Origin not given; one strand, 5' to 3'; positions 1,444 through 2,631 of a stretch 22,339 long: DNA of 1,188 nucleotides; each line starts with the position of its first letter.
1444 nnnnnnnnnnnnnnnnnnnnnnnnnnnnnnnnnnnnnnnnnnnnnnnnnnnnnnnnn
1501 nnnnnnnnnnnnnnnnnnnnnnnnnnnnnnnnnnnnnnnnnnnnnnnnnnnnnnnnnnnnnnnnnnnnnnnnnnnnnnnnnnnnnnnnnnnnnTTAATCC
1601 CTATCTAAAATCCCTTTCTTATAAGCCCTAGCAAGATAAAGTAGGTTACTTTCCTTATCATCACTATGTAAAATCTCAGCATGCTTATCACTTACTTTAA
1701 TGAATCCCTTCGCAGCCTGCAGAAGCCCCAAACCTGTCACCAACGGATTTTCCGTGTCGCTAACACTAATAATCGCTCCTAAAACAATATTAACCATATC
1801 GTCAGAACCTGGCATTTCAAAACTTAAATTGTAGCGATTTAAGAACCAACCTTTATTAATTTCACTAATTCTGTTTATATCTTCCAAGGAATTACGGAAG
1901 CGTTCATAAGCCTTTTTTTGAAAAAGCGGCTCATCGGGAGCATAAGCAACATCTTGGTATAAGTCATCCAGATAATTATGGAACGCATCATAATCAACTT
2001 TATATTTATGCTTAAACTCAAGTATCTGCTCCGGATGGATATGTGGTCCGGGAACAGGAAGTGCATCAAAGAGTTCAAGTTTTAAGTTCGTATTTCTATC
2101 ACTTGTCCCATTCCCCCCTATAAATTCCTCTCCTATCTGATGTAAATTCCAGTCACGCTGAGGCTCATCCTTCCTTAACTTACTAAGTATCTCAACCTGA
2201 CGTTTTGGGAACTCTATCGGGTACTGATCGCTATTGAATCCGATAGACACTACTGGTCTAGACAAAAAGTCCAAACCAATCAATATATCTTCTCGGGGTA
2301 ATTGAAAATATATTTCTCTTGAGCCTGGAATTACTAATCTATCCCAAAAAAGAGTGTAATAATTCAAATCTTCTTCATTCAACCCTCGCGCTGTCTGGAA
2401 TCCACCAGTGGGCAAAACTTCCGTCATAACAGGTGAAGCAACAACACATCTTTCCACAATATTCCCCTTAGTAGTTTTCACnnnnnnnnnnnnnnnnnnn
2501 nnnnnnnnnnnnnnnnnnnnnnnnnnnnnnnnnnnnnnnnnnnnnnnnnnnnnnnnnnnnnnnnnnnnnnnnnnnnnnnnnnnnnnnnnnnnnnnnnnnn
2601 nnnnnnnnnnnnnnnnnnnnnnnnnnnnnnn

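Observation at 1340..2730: AT-rich orphan gene inserted between the spanin genes and cos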

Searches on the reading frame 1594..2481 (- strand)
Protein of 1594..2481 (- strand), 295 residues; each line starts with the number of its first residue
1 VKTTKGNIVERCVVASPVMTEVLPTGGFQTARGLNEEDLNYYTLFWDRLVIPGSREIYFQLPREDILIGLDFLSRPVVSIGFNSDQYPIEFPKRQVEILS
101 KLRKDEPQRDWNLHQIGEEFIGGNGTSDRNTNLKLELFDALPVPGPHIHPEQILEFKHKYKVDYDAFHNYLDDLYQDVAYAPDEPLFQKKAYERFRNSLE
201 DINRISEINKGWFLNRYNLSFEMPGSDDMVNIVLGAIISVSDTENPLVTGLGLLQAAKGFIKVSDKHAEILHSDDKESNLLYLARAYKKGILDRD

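Call 4: search_protein_families(library=pfam, proteins=[window:1594-2481:-], max_evalue=1)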
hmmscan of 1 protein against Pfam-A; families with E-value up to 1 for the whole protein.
window:1594-2481:- (295 aa): 1 family
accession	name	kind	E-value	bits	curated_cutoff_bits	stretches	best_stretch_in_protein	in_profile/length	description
PF19749.4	DUF6236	-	7.2e-16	58.7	26.2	1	19-287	58-320/324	Family of unknown function (DUF6236)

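Call 5: search_protein_families(library=padloc, proteins=[window:1594-2481:-], max_evalue=1)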
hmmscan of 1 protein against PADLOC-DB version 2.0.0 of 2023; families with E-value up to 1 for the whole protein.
window:1594-2481:- (295 aa): 0 families

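Call 6: search_protein_families(library=phrogs, proteins=[window:1594-2481:-], max_evalue=1)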
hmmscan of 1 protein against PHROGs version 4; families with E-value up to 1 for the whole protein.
window:1594-2481:- (295 aa): 1 family
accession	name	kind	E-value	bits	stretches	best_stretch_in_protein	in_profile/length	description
phrog_23128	-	unknown function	1.1e-25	91.5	1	10-289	2-286/288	-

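Call 7: search_protein_families(library=ncbifam, proteins=[window:1594-2481:-], max_evalue=1)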
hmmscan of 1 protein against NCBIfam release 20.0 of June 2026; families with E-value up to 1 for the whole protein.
window:1594-2481:- (295 aa): 0 families

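Call 12: find_homologous_proteins(query=window:1594-2481:-, max_evalue=0.001)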
Query window:1594-2481:- (295 aa): 5 proteins with E <= 0.001 among 728 candidates.
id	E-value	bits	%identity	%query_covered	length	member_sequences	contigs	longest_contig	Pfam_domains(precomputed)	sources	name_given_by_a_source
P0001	1.2e-196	670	99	100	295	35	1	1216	PF19749.5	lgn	-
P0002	4.8e-133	461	70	92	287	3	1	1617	PF19749.5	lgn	-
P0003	1.3e-105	371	56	96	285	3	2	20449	PF19749.5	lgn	-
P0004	5.2e-93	330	55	96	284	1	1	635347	PF19749.5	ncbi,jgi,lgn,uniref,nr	ncbi:DUF6236 family protein [Kosakonia sp.]|uniref:DUF6236 family protein n=1 Tax=Kosakonia sp. TaxI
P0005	2.3e-61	226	54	62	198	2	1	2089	PF19749.5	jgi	-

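Call 14: search_solved_structures(query=window:1594-2481:-, max_evalue=10)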
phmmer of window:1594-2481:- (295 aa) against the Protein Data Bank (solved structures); distinct sequences matched with E-value up to 10: 0.

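Call 18: find_encoding_contigs(protein=P0004, flank=8000)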
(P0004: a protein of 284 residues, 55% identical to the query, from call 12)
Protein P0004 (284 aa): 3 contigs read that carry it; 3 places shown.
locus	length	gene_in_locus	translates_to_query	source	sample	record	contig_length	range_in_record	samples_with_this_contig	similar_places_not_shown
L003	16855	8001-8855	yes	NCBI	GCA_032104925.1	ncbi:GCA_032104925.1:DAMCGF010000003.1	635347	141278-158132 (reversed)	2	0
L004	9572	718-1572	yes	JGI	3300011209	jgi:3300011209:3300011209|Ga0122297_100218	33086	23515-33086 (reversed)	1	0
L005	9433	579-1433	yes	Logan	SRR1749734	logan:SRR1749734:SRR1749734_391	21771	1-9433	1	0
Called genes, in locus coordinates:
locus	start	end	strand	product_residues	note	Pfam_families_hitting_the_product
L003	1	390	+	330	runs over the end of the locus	PF06147:DUF968, PF16784:HNHc_6 (weak)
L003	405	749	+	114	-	PF06530:Phage_antitermQ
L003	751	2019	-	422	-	-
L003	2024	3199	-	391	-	PF04245:NA37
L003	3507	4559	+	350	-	PF01555:N6_N4_Mtase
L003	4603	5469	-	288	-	PF08867:FRG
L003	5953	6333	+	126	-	PF16931:Phage_holin_8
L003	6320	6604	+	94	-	PF05449:Phage_holin_3_7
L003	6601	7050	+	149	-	PF00959:Phage_lysozyme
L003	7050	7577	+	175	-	-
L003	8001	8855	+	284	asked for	PF19749:DUF6236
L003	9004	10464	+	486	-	-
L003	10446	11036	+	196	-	-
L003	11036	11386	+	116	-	PF01844:HNH, PF14279:HNH_5 (weak)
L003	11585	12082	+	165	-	PF05119:Terminase_4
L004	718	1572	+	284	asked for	PF19749:DUF6236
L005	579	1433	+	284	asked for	PF19749:DUF6236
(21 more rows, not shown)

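Call 19: find_encoding_contigs(protein=P0003, flank=8000)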
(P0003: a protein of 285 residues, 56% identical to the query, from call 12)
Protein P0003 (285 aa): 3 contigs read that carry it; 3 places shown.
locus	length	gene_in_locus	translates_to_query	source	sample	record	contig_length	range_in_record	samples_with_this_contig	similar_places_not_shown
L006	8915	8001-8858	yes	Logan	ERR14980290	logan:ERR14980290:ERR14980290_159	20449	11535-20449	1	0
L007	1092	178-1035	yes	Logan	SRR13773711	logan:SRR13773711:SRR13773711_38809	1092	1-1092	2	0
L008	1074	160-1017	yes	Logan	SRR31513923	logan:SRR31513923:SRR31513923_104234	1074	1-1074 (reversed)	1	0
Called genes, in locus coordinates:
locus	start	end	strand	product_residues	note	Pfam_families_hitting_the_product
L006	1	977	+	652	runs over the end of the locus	PF00145:DNA_methylase (weak)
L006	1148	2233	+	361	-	PF00154:RecA_N, PF08423:Rad51, PF06745:ATPase (weak), PF27531:MT3502_N (faint), PF21096:RecA_C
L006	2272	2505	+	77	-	-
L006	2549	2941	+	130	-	PF01726:LexA_DNA_bind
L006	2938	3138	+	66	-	-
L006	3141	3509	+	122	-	PF05866:RusA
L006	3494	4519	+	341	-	PF06147:DUF968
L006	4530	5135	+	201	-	-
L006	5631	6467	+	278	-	PF16868:NMT1_3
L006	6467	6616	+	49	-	-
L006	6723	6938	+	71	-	PF04971:Phage_holin_2_1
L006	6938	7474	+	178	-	PF00959:Phage_lysozyme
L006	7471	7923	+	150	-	PF03245:Phage_lysis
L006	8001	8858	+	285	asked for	PF19749:DUF6236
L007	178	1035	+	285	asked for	PF19749:DUF6236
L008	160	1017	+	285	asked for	PF19749:DUF6236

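Call 24: predict_structure(alignment_id=A1)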
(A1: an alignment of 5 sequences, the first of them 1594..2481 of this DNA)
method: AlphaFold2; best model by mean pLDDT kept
length: 295 residues; sequences in the alignment: 5
mean_pLDDT: 34.8   pTM: 0.21
mean pLDDT of the five models: 34.8, 34.1, 33.9, 33.7, 33.1
residues with pLDDT >= 90: 0; 70-90: 0; 50-70: 4; < 50: 291
segments of 3 or more residues with pLDDT < 50: 1-102, 106-273, 275-295
pLDDT, mean of each block of 10 residues (from residue 1): 26 28 30 29 25 27 37 32 34 43 45 32 26 25 33 40 44 40 40 41 30 28 34 38 36 43 37 43 41 33
secondary structure, 60 per line:
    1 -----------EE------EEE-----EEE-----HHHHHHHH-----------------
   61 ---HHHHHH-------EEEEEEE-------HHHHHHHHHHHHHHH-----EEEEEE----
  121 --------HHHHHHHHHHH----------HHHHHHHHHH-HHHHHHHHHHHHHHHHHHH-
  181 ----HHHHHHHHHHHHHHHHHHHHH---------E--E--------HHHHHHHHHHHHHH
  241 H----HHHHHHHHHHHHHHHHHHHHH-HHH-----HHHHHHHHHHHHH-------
elements in order: E20-22 E28-30 H36-43 H64-69 E77-83 H91-105 E111-116 H129-139 H150-159 H161-179 H185-205 H227-241 H246-266 H276-288

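Call 29: search_protein_representatives(alignment_id=A1)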
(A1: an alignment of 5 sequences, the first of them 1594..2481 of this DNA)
Query: 5 sequences, 285 profile positions. Proteins with E-value up to 0.001 (for the whole library): 882; up to 1e-10: 346; up to 1e-30: 65. The best 150 are listed.
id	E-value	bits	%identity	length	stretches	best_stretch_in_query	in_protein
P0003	8.1e-156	533.7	-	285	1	1-284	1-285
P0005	4.8e-100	350.7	-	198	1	89-284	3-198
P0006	1.3e-67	244.3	-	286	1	1-285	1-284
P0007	5.7e-60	219.2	-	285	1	1-284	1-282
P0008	8.8e-60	218.6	-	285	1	1-284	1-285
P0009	1.8e-57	211.0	-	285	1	1-284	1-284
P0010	7.4e-56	205.7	-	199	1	1-200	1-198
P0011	1.1e-49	185.4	-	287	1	1-284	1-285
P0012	6.1e-49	183.0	-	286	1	1-283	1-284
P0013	2.8e-48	180.8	-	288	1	1-284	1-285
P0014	9.8e-48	179.1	-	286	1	1-284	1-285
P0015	3.0e-47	177.5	-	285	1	1-283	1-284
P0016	8.7e-46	172.7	-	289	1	1-284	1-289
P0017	2.0e-44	168.2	-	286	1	1-284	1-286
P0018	3.0e-44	167.6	-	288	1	1-284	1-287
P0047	2.2e-34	135.2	-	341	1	1-284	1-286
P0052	2.1e-33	132.0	-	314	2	1-236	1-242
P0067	4.5e-31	124.4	-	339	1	3-284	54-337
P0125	2.7e-19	85.7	-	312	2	93-243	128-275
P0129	5.4e-19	84.7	-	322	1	3-226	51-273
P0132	1.5e-18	83.2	-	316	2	88-257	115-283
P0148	3.3e-17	78.9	-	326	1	3-227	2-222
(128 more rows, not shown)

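Call 32: find_homologous_proteins(query=A2, max_evalue=0.00001)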
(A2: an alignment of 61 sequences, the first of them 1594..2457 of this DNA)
Query A2 (61 sequences) (287 aa, profile of the alignment): 26 proteins with E <= 0.00001 among 5044 candidates.
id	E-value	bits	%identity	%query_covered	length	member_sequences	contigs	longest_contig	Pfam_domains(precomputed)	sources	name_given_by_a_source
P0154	2.0e-103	364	27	100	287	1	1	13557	PF19749.5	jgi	-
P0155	1.2e-92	328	24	99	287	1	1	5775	PF19749.5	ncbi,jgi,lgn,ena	-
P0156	5.0e-92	326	29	99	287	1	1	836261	PF19749.5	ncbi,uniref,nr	ncbi:DUF6236 family protein [Flavobacterium sp. 17A]|uniref:DUF6236 family protein n=1 Tax=Flavobact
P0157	1.7e-91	325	34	75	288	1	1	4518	PF19749.5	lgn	-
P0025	5.7e-89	316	32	99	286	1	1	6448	PF19749.5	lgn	-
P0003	9.9e-88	312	57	99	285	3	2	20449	PF19749.5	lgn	-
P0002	4.5e-85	304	70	99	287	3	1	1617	PF19749.5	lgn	-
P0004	5.2e-85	303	56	99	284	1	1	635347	PF19749.5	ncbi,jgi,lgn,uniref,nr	ncbi:DUF6236 family protein [Kosakonia sp.]|uniref:DUF6236 family protein n=1 Tax=Kosakonia sp. TaxI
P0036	1.2e-84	302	30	99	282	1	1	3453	PF19749.5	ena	-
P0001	3.2e-84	301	99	100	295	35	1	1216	PF19749.5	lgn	-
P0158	3.4e-84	301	55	99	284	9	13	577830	PF19749.5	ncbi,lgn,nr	ncbi:hypothetical protein ITK20_001747 [Salmonella enterica]|nr:hypothetical protein [Salmonella ent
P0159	1.0e-83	299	55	99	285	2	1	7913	PF19749.5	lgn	-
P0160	2.6e-83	298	29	99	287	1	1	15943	PF19749.5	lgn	-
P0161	1.2e-82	296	31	99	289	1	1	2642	PF19749.5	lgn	-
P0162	1.9e-79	285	52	99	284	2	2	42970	PF19749.5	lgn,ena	-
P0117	6.4e-73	264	26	60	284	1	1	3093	PF19749.5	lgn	-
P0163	2.3e-43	167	27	77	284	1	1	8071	PF19749.5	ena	-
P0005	5.0e-43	166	54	63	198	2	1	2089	PF19749.5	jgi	-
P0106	6.3e-43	165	24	90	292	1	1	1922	PF19749.5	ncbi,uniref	ncbi:DUF6236 family protein [Paenibacillus shunpengii]|uniref:DUF6236 family protein n=1 Tax=Paeniba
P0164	1.8e-30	124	29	36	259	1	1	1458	PF19749.5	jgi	jgi:Family of unknown function (DUF6236)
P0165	2.7e-29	120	27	67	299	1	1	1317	PF19749.5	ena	-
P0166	1.1e-28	118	23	79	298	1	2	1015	PF19749.5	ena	-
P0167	1.2e-28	118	32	60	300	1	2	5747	PF19749.5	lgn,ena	-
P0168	3.4e-23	100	26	73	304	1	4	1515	PF19749.5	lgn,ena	-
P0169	1.6e-21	95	23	62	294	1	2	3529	PF19749.5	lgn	-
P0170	2.2e-21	95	25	62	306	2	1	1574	PF19749.5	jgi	-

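Call 36: find_homologous_proteins(query=A4, max_evalue=0.001)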
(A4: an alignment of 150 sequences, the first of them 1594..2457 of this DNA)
Query A4 (150 sequences) (287 aa, profile of the alignment): 26 proteins with E <= 0.001 among 8000 candidates.
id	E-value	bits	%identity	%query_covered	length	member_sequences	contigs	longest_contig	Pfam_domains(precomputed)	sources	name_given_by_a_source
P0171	3.4e-106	373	31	100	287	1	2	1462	PF19749.5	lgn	-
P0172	8.0e-104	365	32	99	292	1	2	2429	PF19749.5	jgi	jgi:hypothetical protein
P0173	8.1e-92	326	30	99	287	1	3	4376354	PF19749.5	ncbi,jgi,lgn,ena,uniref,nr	ncbi:DUF6236 family protein [Chryseobacterium camelliae]|uniref:DUF6236 family protein n=1 Tax=Chrys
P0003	1.7e-85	305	57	99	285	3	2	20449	PF19749.5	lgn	-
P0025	9.8e-85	303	32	99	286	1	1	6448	PF19749.5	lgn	-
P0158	6.6e-84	300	55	99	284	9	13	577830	PF19749.5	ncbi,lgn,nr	ncbi:hypothetical protein ITK20_001747 [Salmonella enterica]|nr:hypothetical protein [Salmonella ent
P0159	3.7e-83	297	55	99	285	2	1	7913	PF19749.5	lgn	-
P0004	7.1e-83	296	56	99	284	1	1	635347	PF19749.5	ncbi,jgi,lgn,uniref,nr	ncbi:DUF6236 family protein [Kosakonia sp.]|uniref:DUF6236 family protein n=1 Tax=Kosakonia sp. TaxI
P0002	5.0e-82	294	70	99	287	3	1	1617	PF19749.5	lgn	-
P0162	3.2e-81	291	52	99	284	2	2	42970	PF19749.5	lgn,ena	-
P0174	5.4e-79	284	28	62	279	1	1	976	PF19749.5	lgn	-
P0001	1.1e-78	283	99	100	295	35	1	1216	PF19749.5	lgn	-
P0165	2.1e-61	226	27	67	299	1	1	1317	PF19749.5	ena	-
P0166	4.3e-55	205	23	79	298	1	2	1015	PF19749.5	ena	-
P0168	1.1e-53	201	26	73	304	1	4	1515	PF19749.5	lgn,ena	-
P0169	1.2e-47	181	23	62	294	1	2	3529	PF19749.5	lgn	-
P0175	2.4e-47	180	25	93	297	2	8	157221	PF19749.5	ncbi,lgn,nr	ncbi:MAG TPA: DUF6236 family protein [Brumimicrobium sp.]|nr:DUF6236 family protein [Brumimicrobium 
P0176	5.2e-47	179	24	90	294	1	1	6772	PF19749.5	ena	-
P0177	1.2e-45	174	24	66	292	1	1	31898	PF19749.5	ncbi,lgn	-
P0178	2.0e-45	173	20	80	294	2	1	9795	PF19749.5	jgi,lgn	jgi:hypothetical protein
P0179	1.3e-44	171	23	86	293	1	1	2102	PF19749.5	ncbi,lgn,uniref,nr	ncbi:DUF6236 family protein [Wenyingzhuangia aestuarii]|uniref:DUF6236 family protein n=1 Tax=Wenyin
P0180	1.4e-43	167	24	62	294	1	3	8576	PF19749.5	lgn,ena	-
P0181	4.1e-42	163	21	77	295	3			PF19749.5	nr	nr:DUF6236 family protein [Polaribacter sp. IC073]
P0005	5.8e-42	162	54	63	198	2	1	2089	PF19749.5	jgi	-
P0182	2.7e-39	153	26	56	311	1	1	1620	PF19749.5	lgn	-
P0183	6.4e-29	119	23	75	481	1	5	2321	PF19749.5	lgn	-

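Call 38: find_encoding_contigs(protein=P0158, flank=7000, max_places=5)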
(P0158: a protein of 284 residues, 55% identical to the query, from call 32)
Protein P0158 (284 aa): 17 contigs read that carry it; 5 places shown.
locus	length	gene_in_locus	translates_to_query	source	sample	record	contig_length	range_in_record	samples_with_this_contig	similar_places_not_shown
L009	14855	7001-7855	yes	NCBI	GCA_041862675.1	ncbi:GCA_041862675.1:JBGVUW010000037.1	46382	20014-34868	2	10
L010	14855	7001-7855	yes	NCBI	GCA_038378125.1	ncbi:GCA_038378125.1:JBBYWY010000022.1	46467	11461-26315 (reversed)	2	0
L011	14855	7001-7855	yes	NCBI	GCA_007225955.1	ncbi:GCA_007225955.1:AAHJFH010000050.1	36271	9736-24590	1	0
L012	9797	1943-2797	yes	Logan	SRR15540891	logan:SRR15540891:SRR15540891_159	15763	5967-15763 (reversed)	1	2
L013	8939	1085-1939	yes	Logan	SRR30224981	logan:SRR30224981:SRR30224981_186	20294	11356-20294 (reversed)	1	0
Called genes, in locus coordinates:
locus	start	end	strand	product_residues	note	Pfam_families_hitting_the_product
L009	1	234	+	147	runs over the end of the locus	-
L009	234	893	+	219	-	PF05063:MT-A70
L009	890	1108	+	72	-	-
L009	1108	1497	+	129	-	PF05866:RusA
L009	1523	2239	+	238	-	PF09669:Phage_pRha, PF03374:ANT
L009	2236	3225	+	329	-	PF06147:DUF968, PF16784:HNHc_6 (weak)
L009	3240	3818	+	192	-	PF06576:DUF1133, PF06530:Phage_antitermQ (weak)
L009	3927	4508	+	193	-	-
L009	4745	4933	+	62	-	-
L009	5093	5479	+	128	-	PF16931:Phage_holin_8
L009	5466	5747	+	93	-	PF05449:Phage_holin_3_7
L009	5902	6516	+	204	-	PF00182:Glyco_hydro_19 (weak)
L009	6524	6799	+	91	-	-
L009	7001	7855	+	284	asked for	PF19749:DUF6236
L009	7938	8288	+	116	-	PF01844:HNH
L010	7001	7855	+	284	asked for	PF19749:DUF6236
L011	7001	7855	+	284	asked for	PF19749:DUF6236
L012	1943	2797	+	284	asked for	PF19749:DUF6236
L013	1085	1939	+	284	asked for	PF19749:DUF6236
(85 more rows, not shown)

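Call 39: find_encoding_contigs(protein=P0162, flank=7000, max_places=3)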
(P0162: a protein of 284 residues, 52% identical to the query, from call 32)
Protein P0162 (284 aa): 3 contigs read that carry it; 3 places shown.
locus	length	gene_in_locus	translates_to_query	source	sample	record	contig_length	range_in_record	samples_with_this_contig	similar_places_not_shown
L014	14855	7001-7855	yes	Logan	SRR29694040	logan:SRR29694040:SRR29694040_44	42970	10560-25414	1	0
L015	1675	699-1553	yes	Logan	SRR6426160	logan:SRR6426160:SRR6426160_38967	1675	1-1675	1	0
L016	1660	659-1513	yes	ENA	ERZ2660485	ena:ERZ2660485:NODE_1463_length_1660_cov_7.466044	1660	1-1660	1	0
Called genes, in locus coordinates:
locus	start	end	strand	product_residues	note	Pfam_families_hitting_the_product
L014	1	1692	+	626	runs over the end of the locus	PF00145:DNA_methylase (weak)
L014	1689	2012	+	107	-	PF01726:LexA_DNA_bind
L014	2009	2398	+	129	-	PF05866:RusA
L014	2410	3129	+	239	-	PF09669:Phage_pRha, PF03374:ANT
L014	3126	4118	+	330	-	PF06147:DUF968, PF16784:HNHc_6 (weak)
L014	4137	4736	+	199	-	-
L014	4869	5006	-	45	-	-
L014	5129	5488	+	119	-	PF05106:Phage_holin_3_1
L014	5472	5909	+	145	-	PF00959:Phage_lysozyme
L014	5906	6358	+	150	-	-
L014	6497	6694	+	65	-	-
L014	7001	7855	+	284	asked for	PF19749:DUF6236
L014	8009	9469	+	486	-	-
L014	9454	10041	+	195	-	-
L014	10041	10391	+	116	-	PF01844:HNH, PF14279:HNH_5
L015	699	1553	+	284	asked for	PF19749:DUF6236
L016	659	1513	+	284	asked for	PF19749:DUF6236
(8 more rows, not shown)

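Call 40: find_encoding_contigs(protein=P0173, flank=7000, max_places=3)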
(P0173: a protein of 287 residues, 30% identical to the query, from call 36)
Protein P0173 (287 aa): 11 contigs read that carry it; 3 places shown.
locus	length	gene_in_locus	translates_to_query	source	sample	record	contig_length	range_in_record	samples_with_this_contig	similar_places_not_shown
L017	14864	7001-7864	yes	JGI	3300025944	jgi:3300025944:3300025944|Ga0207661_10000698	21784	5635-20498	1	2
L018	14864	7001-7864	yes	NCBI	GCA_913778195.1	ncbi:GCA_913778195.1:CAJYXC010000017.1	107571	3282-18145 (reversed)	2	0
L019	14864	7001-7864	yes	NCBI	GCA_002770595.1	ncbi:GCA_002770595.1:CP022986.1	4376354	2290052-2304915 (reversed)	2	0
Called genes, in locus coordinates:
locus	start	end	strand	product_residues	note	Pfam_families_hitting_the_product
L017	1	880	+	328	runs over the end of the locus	PF13421:Band_7_1, PF01145:Band_7, PF09851:SHOCT (weak)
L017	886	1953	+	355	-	-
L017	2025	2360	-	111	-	PF11680:DUF3276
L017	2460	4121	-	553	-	PF00664:ABC_membrane, PF00005:ABC_tran, PF02463:SMC_N (weak)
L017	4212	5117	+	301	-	PF01029:NusB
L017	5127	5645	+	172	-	PF07610:DUF1573, PF22544:HYDIN_VesB_CFA65-like_Ig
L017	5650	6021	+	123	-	PF02699:YajC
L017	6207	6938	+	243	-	PF00106:adh_short, PF08659:KR (weak), PF13561:adh_short_C2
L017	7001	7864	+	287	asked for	PF19749:DUF6236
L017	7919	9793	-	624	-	PF01068:DNA_ligase_A_M, PF04679:DNA_ligase_A_C, PF21686:LigD_Prim-Pol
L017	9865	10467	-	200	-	PF13298:LigD_N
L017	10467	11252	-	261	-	PF02735:Ku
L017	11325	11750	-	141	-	-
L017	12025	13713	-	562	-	PF01336:tRNA_anti-codon, PF00152:tRNA-synt_2, PF02938:GAD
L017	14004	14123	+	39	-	PF17070:Thx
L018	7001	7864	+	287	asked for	PF19749:DUF6236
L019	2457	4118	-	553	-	PF00664:ABC_membrane, PF00005:ABC_tran, PF02463:SMC_N (weak)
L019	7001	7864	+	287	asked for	PF19749:DUF6236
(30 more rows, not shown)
